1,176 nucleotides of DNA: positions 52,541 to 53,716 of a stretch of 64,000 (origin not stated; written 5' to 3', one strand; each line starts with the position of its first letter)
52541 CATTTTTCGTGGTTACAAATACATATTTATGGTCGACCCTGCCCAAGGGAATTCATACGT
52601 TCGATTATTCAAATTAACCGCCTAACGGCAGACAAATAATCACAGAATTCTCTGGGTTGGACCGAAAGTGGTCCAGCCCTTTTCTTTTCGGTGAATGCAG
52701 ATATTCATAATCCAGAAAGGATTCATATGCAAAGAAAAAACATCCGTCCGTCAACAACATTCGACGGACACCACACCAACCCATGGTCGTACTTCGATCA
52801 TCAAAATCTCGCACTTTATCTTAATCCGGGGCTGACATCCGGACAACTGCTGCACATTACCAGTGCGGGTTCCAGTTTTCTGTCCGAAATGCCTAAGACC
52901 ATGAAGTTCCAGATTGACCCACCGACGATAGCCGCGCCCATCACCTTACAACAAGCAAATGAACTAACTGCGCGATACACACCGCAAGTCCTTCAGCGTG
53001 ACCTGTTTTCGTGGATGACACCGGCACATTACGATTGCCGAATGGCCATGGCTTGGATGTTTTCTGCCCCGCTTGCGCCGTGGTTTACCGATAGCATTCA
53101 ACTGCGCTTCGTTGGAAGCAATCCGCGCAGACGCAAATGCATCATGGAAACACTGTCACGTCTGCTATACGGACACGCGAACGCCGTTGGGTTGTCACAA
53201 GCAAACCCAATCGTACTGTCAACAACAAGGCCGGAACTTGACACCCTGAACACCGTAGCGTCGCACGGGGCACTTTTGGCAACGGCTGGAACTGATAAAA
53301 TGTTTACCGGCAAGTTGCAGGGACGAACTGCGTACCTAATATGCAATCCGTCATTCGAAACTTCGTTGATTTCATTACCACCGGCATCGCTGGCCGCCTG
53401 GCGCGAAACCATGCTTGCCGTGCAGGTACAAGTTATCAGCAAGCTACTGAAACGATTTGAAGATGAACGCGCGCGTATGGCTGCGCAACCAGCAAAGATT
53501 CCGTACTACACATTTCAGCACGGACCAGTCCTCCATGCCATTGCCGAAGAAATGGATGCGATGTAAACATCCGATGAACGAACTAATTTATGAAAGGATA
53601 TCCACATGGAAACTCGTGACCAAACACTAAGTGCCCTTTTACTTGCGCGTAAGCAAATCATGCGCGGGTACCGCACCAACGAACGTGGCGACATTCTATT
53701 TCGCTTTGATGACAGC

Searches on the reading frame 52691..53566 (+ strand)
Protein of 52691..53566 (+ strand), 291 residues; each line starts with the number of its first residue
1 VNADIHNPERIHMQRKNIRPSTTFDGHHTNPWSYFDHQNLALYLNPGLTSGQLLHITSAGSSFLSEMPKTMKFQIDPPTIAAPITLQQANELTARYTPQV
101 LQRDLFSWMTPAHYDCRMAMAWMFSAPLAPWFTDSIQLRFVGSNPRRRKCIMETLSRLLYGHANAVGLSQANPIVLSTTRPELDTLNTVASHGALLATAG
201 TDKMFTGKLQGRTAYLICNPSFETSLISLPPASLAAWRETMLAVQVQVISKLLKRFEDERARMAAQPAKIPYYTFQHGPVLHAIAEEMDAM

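Call 65: search_protein_families(library=pfam, proteins=[window:52691-53566:+], max_evalue=0.001)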
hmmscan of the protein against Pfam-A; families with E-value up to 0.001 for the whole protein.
window:52691-53566:+ (291 aa): 0 families

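Call 86: search_solved_structures(query=window:52691-53566:+, max_evalue=0.01)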
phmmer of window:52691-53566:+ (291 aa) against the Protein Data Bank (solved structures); distinct sequences matched with E-value up to 0.01: 0.
